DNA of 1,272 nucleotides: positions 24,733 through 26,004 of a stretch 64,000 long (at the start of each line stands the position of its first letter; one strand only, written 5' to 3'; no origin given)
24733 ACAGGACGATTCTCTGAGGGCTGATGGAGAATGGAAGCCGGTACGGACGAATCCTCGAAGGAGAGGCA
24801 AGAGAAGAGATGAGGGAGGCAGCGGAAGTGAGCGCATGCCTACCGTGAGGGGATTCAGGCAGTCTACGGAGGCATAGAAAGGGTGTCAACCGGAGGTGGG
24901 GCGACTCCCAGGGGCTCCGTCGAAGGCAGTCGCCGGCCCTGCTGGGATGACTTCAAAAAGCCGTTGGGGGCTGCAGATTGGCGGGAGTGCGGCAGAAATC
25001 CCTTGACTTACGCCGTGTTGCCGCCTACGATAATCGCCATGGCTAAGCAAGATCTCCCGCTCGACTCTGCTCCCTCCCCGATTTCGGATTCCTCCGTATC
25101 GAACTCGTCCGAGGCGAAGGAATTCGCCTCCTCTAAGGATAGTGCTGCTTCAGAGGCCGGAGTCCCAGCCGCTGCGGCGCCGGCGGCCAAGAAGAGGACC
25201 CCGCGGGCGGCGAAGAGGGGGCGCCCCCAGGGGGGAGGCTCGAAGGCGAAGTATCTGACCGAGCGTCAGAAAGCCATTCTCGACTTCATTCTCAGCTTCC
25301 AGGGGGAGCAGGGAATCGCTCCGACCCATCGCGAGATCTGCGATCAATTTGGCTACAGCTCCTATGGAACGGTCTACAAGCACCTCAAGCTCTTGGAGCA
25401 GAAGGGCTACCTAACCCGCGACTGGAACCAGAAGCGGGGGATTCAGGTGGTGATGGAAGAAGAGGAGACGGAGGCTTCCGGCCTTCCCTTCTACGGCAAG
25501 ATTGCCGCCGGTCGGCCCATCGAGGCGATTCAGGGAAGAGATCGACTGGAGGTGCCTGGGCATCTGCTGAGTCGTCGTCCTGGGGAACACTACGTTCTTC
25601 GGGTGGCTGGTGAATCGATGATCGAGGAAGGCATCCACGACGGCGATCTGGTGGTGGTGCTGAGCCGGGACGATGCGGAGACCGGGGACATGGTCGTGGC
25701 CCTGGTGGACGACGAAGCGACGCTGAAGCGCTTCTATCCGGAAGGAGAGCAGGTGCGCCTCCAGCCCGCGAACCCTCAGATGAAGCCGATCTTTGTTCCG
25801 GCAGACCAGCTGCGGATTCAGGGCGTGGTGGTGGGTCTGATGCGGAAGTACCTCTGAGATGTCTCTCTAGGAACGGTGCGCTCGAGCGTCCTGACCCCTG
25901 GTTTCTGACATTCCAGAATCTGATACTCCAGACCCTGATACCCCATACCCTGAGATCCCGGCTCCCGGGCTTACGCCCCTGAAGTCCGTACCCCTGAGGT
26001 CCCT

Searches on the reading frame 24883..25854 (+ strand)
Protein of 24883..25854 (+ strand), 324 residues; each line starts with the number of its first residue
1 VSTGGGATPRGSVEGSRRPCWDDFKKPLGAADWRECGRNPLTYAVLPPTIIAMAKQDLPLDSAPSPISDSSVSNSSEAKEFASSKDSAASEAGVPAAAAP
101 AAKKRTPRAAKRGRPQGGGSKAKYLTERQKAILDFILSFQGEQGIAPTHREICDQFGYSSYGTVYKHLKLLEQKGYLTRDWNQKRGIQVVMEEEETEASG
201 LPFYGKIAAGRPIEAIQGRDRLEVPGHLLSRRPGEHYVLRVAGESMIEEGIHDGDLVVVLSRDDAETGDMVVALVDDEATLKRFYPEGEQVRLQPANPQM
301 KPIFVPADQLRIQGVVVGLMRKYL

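Call 12: search_protein_families(library=pfam, proteins=[window:24883-25854:+], max_evalue=0.01)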
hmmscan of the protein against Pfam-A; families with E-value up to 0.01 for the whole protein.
window:24883-25854:+ (324 aa): 7 families
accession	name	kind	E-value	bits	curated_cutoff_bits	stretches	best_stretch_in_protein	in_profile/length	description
PF00717.28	Peptidase_S24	-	1.5e-32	112.1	23.3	1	202-317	1-116/116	Peptidase S24-like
PF01726.22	LexA_DNA_bind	-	2e-15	56.8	23.7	1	123-186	2-65/65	LexA DNA binding domain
PF13730.12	HTH_36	-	0.00011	22.3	25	1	124-177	2-55/55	Helix-turn-helix domain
PF03551.20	PadR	-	0.0016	18.9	27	1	159-184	29-54/75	Transcriptional regulator PadR-like family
PF13551.12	HTH_29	-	0.0023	18.4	28.1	0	146-189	13-56/64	Winged helix-turn helix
PF09962.14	DUF2196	-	0.004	17.5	25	0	250-294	7-51/61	Uncharacterized conserved protein (DUF2196)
PF12802.13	MarR_2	-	0.009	16.6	27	0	125-179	3-52/61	MarR family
